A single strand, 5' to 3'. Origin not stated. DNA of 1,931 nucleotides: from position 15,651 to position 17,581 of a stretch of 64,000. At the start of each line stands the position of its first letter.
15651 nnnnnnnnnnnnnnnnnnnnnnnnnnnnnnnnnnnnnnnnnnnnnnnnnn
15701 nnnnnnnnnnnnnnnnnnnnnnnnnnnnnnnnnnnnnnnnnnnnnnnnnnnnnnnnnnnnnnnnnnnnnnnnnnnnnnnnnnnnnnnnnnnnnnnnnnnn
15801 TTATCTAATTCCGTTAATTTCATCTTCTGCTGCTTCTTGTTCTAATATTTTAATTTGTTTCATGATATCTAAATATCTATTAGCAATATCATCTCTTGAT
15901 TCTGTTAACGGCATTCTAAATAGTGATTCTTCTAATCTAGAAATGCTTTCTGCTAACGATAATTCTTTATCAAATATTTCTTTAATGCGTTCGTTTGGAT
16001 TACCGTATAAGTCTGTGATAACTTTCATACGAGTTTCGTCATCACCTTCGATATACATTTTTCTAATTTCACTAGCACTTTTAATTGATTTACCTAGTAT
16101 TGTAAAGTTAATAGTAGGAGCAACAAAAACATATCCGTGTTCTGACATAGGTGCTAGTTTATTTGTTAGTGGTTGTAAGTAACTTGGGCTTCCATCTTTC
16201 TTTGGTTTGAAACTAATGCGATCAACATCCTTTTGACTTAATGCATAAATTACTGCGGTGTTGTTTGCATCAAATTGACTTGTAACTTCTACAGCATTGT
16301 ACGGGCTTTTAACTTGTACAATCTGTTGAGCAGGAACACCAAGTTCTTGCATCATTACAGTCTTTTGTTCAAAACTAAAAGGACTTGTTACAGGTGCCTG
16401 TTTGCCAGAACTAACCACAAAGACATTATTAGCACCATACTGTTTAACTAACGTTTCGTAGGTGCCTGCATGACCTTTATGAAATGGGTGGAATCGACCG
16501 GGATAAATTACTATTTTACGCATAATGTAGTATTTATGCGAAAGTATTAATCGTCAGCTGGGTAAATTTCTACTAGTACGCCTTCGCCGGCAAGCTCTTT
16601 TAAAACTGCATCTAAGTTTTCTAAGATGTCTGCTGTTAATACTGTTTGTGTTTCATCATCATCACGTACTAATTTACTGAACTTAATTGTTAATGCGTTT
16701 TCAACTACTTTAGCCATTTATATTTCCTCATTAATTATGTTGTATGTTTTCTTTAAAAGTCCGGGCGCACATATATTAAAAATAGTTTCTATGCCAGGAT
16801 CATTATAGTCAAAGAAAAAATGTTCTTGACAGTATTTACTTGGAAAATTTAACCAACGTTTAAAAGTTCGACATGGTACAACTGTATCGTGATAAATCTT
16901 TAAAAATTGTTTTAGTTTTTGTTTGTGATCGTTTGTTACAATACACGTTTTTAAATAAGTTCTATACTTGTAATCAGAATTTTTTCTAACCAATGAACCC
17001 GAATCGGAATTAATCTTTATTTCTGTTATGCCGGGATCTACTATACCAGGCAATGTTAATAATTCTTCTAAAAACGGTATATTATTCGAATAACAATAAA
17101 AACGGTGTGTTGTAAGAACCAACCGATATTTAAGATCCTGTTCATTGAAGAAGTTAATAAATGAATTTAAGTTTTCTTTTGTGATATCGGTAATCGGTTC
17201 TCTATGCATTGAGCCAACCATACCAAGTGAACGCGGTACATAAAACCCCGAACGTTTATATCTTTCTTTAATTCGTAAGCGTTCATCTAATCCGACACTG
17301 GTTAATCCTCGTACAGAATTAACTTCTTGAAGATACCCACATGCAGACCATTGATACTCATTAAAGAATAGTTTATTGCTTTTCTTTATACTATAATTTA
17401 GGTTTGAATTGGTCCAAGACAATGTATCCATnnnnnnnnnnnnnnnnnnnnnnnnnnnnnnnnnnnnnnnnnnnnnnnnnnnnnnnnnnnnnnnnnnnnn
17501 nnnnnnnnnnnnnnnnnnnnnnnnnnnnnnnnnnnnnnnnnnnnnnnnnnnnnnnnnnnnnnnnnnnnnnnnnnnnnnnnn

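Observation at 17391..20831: ClpA-like unfoldase and J-domain protein encoded side by side (plus a GroES-like gene at 32451..32876)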

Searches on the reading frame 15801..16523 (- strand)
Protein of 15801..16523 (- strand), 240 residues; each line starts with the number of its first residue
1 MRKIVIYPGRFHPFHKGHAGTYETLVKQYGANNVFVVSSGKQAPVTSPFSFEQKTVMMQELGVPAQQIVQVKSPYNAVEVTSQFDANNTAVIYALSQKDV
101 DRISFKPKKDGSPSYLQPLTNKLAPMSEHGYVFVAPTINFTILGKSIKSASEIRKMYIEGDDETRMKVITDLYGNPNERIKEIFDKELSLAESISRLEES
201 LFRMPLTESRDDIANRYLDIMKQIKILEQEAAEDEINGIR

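Call 4: search_protein_families(library=pfam, proteins=[window:15801-16523:-], max_evalue=0.01)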
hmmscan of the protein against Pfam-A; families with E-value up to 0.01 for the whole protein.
window:15801-16523:- (240 aa): 1 family
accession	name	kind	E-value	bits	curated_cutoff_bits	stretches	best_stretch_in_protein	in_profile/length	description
PF01467.32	CTP_transf_like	-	0.00012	22.7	21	1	6-72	1-67/133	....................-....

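Call 78: search_protein_families(library=ncbifam, max_evalue=0.001, proteins=[window:15801-16523:-])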
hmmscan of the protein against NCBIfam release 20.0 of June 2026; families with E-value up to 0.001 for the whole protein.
window:15801-16523:- (240 aa): 7 families
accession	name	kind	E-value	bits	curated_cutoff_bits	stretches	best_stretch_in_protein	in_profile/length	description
NF002243.0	PRK01153.1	subfamily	1.7e-06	27.8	127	1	6-67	4-64/175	nicotinamide-nucleotide adenylyltransferase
TIGR01527.1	arch_NMN_Atrans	equivalog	1.4e-05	24.7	181.2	1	6-60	3-57/167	nicotinamide-nucleotide adenylyltransferase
NF003785.0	PRK05379.1-1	equivalog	1.4e-05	24.5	418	1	1-60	1-60/347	bifunctional nicotinamide-nucleotide adenylyltransferase/Nudix hydroxylase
TIGR00125.1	cyt_tran_rel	domain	8.9e-05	22.6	27.7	1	4-42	1-39/65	adenylyltransferase/cytidyltransferase family protein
NF003786.0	PRK05379.1-2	equivalog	0.00017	20.9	397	1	4-60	16-72/354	bifunctional nicotinamide-nucleotide adenylyltransferase/Nudix hydroxylase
NF003787.0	PRK05379.1-4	equivalog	0.0002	20.5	449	1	5-82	12-94/346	bifunctional nicotinamide-nucleotide adenylyltransferase/Nudix hydroxylase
NF003791.0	PRK05379.2-3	equivalog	0.00026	20.3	409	1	4-67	7-69/340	bifunctional nicotinamide-nucleotide adenylyltransferase/Nudix hydroxylase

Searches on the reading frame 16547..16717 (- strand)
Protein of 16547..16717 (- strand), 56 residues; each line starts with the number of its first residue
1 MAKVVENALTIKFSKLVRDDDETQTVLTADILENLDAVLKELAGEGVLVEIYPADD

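Call 17: search_protein_families(library=phrogs, max_evalue=0.001, proteins=[window:16547-16717:-])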
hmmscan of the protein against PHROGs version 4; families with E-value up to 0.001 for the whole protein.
window:16547-16717:- (56 aa): 0 families

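Call 46: find_homologous_proteins(query=window:16547-16717:-, max_evalue=0.001)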
Query window:16547-16717:- (56 aa): 2 proteins with E <= 0.001 among 2 candidates.
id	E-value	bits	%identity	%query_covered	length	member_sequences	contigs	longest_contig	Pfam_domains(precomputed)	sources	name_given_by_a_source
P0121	8.9e-25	102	95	100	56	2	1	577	-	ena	-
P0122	1.7e-17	80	75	100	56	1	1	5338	-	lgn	-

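Call 63: predict_structure(alignment_id=A3)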
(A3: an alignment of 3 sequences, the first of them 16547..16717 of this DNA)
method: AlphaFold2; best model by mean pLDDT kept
length: 56 residues; sequences in the alignment: 3
mean_pLDDT: 54.7   pTM: 0.33
mean pLDDT of the five models: 54.7, 52.9, 52.1, 52.0, 51.4
residues with pLDDT >= 90: 0; 70-90: 13; 50-70: 17; < 50: 26
segments of 3 or more residues with pLDDT < 50: 1-20, 23-25
pLDDT, mean of each block of 10 residues (from residue 1): 38 44 54 74 65 51
secondary structure, 60 per line:
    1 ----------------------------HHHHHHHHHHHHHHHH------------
elements in order: H29-44

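Call 78: search_protein_families(library=ncbifam, max_evalue=0.001, proteins=[window:16547-16717:-])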
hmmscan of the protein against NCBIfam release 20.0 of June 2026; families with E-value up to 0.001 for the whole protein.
window:16547-16717:- (56 aa): 0 families

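Call 81: search_protein_families(library=padloc, max_evalue=0.001, proteins=[window:16547-16717:-])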
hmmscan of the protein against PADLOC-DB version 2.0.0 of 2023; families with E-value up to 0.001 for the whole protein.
window:16547-16717:- (56 aa): 0 families

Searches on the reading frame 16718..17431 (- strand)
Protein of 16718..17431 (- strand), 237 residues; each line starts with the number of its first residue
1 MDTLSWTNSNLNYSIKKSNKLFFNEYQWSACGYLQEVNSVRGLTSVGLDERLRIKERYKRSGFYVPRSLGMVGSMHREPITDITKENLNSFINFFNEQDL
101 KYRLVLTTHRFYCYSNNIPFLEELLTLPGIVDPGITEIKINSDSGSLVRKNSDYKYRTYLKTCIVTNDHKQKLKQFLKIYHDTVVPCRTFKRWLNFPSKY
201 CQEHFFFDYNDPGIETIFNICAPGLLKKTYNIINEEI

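Call 4: search_protein_families(library=pfam, proteins=[window:16718-17431:-], max_evalue=0.01)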
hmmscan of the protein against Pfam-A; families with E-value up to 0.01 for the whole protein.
window:16718-17431:- (237 aa): 0 families

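Call 17: search_protein_families(library=phrogs, max_evalue=0.001, proteins=[window:16718-17431:-])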
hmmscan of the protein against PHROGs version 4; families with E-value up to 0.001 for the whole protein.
window:16718-17431:- (237 aa): 0 families

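Call 49: find_homologous_proteins(query=A1, max_evalue=0.001)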
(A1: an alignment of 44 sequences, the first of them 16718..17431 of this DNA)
Query A1 (44 sequences) (237 aa, profile of the alignment): 26 proteins with E <= 0.001 among 2140 candidates.
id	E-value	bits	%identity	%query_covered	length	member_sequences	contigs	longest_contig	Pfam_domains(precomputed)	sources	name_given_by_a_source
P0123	9.3e-79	282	24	98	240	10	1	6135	-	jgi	jgi:hypothetical protein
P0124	4.7e-64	234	34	100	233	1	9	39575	-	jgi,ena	jgi:hypothetical protein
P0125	8.0e-63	230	100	100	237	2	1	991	-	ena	-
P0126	1.1e-62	230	24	51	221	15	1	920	-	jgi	jgi:hypothetical protein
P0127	1.2e-60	223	25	90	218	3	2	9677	-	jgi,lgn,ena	jgi:hypothetical protein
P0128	2.4e-59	219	23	90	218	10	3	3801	-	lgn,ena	-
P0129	2.3e-56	209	26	92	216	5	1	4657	-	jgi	-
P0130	1.2e-50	190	25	98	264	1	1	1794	-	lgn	-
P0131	2.0e-50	190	25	96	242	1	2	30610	-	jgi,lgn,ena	jgi:hypothetical protein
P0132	2.3e-50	189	26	98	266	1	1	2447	-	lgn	-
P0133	2.0e-49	186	25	98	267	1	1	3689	-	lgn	-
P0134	6.5e-49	185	45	100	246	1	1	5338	-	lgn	-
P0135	1.2e-45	174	20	95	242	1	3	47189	-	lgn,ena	-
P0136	1.2e-45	174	21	99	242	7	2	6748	-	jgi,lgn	-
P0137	7.4e-45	171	-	-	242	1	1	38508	-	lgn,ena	-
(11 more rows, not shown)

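Call 61: predict_structure(alignment_id=A2)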
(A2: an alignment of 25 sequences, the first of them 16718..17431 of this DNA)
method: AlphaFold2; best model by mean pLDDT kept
length: 237 residues; sequences in the alignment: 25
mean_pLDDT: 86.3   pTM: 0.64
mean pLDDT of the five models: 86.3, 85.5, 85.4, 83.7, 83.2
residues with pLDDT >= 90: 147; 70-90: 59; 50-70: 24; < 50: 7
segments of 3 or more residues with pLDDT < 50: 1-7
pLDDT, mean of each block of 10 residues (from residue 1): 48 77 84 93 82 86 60 66 94 93 92 94 95 87 76 93 96 97 96 94 95 95 94 80
secondary structure, 60 per line:
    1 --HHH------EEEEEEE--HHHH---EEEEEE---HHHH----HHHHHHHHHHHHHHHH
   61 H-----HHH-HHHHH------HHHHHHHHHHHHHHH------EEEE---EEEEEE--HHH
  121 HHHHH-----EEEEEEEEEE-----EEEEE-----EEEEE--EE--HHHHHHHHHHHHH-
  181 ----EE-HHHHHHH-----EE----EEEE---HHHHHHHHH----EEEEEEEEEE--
elements in order: E12-18 H21-24 E28-33 H37-40 H45-61 H71-75 H82-96 E103-106 E110-115 H118-125 E131-140 E146-150 E156-160 H167-179 H188-194 E206-209 H213-221 E226-235

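Call 72: fold_search(model_id=the predicted structure, library=viral)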
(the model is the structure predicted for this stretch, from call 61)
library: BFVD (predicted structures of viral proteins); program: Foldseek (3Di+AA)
matches with E <= 10: 502; with E <= 0.001: 8
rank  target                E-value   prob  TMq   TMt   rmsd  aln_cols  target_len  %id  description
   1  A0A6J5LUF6            2.1e-22  1.00  0.60  0.60   6.5       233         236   26  Uncharacterized protein [uncultured Caudovirales phage]
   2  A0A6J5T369            5.1e-21  1.00  0.56  0.54   8.3       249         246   19  Uncharacterized protein [uncultured Caudovirales phage]
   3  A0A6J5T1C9            2.4e-14  1.00  0.61  0.60   5.8       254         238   17  Uncharacterized protein [uncultured Caudovirales phage]
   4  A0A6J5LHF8            2.9e-14  1.00  0.60  0.60   5.8       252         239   18  Uncharacterized protein [uncultured Caudovirales phage]
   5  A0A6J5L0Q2            1.4e-11  1.00  0.48  0.53   7.6       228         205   13  Uncharacterized protein [uncultured Caudovirales phage]
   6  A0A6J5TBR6            1.1e-06  1.00  0.40  0.43   9.6       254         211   10  Uncharacterized protein [uncultured Caudovirales phage]
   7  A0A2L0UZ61            1.5e-06  1.00  0.32  0.35   9.2       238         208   12  Uncharacterized protein [Agrobacterium phage Atu_ph07]
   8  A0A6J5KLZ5            2.8e-06  1.00  0.40  0.48   8.7       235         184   10  Uncharacterized protein [uncultured Caudovirales phage]
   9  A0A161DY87            6.8e-03  0.33  0.19  0.18  19.1       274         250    9  E4 ORF4 [Bat mastadenovirus WIV9]
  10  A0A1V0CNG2            5.0e-02  0.13  0.17  0.13  20.0       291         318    8  (no name in the UniProt tables at hand)
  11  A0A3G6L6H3            1.0e-01  0.54  0.15  0.30  10.5        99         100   11  Polymerase (Fragment) [Hepatitis B virus]
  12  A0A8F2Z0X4            1.0e-01  0.51  0.22  0.10  10.3       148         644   11  RNA-directed RNA polymerase [Aedes aegypti totivirus 2]
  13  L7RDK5                1.2e-01  0.28  0.16  0.25   9.5        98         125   10  Uncharacterized protein [Acanthamoeba polyphaga moumouvirus]
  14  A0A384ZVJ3            1.9e-01  0.20  0.21  0.13  14.2       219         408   10  (no name in the UniProt tables at hand)
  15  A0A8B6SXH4            2.1e-01  0.20  0.22  0.13  12.5       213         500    8  (no name in the UniProt tables at hand)
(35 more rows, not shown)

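Call 78: search_protein_families(library=ncbifam, max_evalue=0.001, proteins=[window:16718-17431:-])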
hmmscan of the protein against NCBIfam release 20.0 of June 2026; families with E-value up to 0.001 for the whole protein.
window:16718-17431:- (237 aa): 0 families

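Call 81: search_protein_families(library=padloc, max_evalue=0.001, proteins=[window:16718-17431:-])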
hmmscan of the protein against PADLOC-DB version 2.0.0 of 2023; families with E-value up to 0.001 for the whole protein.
window:16718-17431:- (237 aa): 0 families
